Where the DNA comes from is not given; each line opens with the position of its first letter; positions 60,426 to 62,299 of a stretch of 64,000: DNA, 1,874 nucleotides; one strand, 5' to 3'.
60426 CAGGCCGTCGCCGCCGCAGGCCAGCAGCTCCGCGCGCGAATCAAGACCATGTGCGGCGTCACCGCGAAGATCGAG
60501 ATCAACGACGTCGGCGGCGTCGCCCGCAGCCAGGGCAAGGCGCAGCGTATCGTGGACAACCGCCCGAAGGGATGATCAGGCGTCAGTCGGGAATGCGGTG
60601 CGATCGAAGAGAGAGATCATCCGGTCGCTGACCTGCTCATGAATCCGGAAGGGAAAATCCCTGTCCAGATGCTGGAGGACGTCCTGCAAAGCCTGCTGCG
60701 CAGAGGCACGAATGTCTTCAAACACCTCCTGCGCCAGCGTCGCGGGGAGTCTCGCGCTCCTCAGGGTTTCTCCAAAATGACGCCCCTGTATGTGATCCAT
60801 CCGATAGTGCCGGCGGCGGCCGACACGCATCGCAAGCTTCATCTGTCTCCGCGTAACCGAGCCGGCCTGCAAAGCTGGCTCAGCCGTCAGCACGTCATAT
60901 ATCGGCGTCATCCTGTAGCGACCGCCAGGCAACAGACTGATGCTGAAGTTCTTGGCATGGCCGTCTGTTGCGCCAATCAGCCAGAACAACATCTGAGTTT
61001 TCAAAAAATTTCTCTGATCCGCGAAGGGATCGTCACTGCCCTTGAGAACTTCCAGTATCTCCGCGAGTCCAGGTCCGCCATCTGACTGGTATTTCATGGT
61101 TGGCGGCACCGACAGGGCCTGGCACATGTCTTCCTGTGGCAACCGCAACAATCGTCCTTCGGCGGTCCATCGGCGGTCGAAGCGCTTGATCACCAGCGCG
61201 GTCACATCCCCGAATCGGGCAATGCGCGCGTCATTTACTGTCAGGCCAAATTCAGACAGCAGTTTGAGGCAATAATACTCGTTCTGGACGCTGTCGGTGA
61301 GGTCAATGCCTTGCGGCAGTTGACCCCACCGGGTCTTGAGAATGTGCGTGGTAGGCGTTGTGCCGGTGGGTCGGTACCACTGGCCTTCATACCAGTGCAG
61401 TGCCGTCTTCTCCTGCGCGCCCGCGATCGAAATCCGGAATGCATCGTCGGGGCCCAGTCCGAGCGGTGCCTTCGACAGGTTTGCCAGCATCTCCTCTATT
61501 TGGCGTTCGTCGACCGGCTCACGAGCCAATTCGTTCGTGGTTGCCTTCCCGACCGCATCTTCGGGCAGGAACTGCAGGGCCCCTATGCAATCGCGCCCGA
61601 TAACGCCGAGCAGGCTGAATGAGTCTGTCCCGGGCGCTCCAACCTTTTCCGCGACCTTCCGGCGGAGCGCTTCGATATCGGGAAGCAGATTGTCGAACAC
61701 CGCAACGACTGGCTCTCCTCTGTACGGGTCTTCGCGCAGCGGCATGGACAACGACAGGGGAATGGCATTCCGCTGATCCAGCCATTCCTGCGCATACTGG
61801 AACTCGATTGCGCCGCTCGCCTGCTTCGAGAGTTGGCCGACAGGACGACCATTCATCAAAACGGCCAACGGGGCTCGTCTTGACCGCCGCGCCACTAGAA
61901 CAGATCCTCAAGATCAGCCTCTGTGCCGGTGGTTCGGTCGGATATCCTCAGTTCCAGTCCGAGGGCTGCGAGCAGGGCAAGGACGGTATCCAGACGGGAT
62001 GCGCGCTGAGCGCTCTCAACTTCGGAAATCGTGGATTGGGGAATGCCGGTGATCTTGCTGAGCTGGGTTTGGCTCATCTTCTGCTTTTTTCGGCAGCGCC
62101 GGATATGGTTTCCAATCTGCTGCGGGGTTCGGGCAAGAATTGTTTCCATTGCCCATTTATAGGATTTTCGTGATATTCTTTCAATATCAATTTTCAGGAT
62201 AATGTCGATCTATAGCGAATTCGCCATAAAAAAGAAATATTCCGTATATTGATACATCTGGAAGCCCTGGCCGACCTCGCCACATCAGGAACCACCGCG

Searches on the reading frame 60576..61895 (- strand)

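Call 97: search_protein_families(library=pfam, proteins=[window:60576-61895:-], max_evalue=0.001)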
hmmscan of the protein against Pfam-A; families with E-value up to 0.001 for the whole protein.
window:60576-61895:- (439 aa): 2 families
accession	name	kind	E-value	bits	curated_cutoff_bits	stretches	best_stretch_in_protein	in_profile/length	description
PF07804.18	HipA_C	-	4e-51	174.1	30.5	1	155-401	1-211/213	HipA-like C-terminal domain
PF13657.11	Couple_hipA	-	1.4e-27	96.5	22.5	1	10-109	1-98/99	HipA N-terminal domain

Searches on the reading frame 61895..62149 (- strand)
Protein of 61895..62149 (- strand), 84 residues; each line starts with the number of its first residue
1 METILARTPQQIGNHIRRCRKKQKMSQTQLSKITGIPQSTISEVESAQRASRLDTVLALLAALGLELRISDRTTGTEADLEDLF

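Call 97: search_protein_families(library=pfam, proteins=[window:61895-62149:-], max_evalue=0.001)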
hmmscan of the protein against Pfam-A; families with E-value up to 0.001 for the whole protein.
window:61895-62149:- (84 aa): 6 families
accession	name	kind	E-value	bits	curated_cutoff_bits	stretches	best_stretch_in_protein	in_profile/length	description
PF01381.28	HTH_3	-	1.1e-13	51.5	23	1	16-68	1-53/55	Helix-turn-helix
PF13560.12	HTH_31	-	2.5e-09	37.7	27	1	11-66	1-57/64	Helix-turn-helix domain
PF13443.12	HTH_26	-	6.6e-06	26.7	22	1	15-65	1-52/63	Cro/C1-type HTH DNA-binding domain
PF13744.12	HTH_37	-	3.4e-05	24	27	1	11-70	18-78/80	Helix-turn-helix domain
PF04814.19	HNF-1_N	-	0.00078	20.4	29.7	1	2-43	112-153/175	Hepatocyte nuclear factor 1 (HNF-1), N terminus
PF12844.13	HTH_19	-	0.00086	19.6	30.2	0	13-63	1-51/64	Helix-turn-helix domain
